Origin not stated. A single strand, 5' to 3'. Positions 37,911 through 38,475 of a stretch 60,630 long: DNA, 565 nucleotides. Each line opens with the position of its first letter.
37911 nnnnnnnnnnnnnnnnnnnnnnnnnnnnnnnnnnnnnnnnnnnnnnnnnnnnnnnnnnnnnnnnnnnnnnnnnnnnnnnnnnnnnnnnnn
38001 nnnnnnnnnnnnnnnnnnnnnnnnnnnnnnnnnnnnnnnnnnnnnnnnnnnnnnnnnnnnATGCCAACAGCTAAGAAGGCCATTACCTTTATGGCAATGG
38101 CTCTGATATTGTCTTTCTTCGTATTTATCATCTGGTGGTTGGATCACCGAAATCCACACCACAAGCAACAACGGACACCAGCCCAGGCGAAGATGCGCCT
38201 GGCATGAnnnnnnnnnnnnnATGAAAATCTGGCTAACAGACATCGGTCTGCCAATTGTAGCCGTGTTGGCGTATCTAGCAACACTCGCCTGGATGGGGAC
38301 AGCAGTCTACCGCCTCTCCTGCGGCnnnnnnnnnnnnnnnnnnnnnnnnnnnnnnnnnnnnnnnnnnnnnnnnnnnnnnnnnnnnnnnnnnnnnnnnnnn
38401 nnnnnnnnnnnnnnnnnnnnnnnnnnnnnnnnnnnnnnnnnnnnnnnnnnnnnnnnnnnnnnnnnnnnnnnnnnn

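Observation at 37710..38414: Cassette B: self-contained GC-rich operon of three SD-led single-TM micro-proteins between dnaB and cysS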

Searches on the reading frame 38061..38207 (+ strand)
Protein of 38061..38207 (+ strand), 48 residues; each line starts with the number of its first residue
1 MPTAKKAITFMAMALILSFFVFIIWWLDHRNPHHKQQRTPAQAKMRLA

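Call 12: find_encoding_contigs(protein=window:38061-38207:+, flank=10000, max_places=10)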
Protein window:38061-38207:+ (48 aa): no gene with exactly this product is on record in the collection.

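Call 17: search_protein_families(library=pfam, proteins=[window:38061-38204:+], max_evalue=10)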
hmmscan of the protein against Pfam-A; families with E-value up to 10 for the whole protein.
seq(48 aa): 1 family
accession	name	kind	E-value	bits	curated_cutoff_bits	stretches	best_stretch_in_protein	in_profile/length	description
PF13567.11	DUF4131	-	0.012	15.8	31.6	1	5-40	28-63/165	Domain of unknown function (DUF4131)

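Call 18: search_protein_families(library=ncbifam, proteins=[window:38061-38204:+], max_evalue=10)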
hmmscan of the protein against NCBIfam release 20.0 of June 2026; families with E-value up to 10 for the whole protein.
seq(48 aa): 1 family
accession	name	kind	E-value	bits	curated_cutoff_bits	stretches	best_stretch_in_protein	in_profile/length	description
NF038008.1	ABC_perm_DarB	equivalog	0.13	10.1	700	1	7-36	15-44/777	darobactin export ABC transporter permease subunit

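Call 28: find_related_loci(query=window:38061-38204:+, collection=metagenome_contigs, flank=8000)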
Query seq(48 aa) (48 aa) in metagenome_contigs; peptide patterns used: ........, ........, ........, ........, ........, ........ (x = any residue, [..] = any of these).
600 stretches matched a pattern (row limit reached: there are more); 2 encode a relative of the query (tblastn E <= 1e-3); 2 distinct loci.
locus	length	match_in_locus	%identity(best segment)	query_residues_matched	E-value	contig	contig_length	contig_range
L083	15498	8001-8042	79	25-38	1e-6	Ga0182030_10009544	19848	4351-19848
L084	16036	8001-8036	83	22-33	3e-6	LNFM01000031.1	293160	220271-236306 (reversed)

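Call 64: search_protein_families(library=phrogs, proteins=[window:38061-38204:+], max_evalue=1)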
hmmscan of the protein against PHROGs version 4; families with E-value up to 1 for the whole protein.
seq(48 aa): 3 families
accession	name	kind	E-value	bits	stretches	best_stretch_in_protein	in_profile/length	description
phrog_36265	-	unknown function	0.0088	17.2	1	12-38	37-63/88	-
phrog_7793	-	unknown function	0.11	13.5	1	3-33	2-33/47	-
phrog_4026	-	tail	0.12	13.1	1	6-42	106-144/149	minor tail protein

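Call 65: search_protein_families(library=padloc, proteins=[window:38061-38204:+], max_evalue=1)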
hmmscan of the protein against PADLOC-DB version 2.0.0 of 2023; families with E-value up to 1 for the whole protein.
seq(48 aa): 0 families

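Call 68: find_homologous_proteins(query=A3, max_evalue=10)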
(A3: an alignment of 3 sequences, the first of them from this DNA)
Query A3 (3 sequences) (48 aa, profile of the alignment): 1 proteins with E <= 10 among 2 candidates.
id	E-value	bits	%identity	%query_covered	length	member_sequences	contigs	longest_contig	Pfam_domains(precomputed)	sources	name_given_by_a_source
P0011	9.7e-26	107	74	96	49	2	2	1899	-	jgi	jgi:uncharacterized membrane protein YsdA (DUF1294 family)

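Call 70: find_related_loci(query=A3, collection=viral_contigs, flank=6000)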
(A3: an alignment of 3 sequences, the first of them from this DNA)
Query A3 (48 aa) in viral_contigs; peptide patterns used: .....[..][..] (x = any residue, [..] = any of these).
21 stretches matched a pattern, but none encodes a relative of the query by tblastn (E <= 1e-3).

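Call 72: find_encoding_contigs(protein=P0011, flank=3000, max_places=10)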
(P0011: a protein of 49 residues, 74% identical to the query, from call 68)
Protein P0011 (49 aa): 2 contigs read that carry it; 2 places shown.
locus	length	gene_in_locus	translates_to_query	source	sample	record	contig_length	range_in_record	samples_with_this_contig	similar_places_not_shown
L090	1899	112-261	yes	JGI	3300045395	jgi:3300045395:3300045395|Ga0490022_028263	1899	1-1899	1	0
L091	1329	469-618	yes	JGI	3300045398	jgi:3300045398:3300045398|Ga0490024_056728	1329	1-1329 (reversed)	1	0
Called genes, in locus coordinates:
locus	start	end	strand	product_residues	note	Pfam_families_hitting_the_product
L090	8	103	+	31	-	-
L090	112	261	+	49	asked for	-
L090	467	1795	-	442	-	PF00133:tRNA-synt_1 (faint), PF01406:tRNA-synt_1e, PF09334:tRNA-synt_1g (weak), PF23493:CysS_C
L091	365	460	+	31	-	-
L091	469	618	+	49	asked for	-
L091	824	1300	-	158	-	PF23493:CysS_C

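Call 79: search_protein_families(library=pfam, proteins=[P0011], max_evalue=10)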
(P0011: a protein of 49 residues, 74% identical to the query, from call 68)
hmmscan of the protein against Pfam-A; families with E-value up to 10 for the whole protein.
P0011 (49 aa): 1 family
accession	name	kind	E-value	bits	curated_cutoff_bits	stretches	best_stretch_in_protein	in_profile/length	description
PF00558.24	Vpu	-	0.1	12.9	24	1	1-38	1-38/81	Vpu protein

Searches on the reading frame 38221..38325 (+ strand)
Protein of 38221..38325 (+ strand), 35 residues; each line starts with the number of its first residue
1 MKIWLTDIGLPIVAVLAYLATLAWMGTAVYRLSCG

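Call 17: search_protein_families(library=pfam, proteins=[window:38221-38325:+], max_evalue=10)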
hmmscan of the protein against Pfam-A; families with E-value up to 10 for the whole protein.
seq(35 aa): 0 families

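Call 18: search_protein_families(library=ncbifam, proteins=[window:38221-38325:+], max_evalue=10)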
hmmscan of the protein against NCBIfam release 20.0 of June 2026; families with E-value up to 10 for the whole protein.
seq(35 aa): 0 families

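Call 64: search_protein_families(library=phrogs, proteins=[window:38221-38325:+], max_evalue=1)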
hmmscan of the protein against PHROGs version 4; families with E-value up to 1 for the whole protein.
seq(35 aa): 2 families
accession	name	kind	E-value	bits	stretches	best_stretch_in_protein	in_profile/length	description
phrog_9274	-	unknown function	0.059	14.3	1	9-33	46-69/75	-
phrog_16020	-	unknown function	0.41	11.8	1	2-31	2-27/49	-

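Call 65: search_protein_families(library=padloc, proteins=[window:38221-38325:+], max_evalue=1)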
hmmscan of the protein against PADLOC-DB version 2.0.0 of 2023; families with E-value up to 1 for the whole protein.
seq(35 aa): 0 families

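Call 69: find_related_loci(query=A4, collection=viral_contigs, flank=6000)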
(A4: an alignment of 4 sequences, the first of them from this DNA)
Query A4 (35 aa) in viral_contigs; peptide patterns used: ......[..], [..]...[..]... (x = any residue, [..] = any of these).
37 stretches matched a pattern, but none encodes a relative of the query by tblastn (E <= 1e-3).
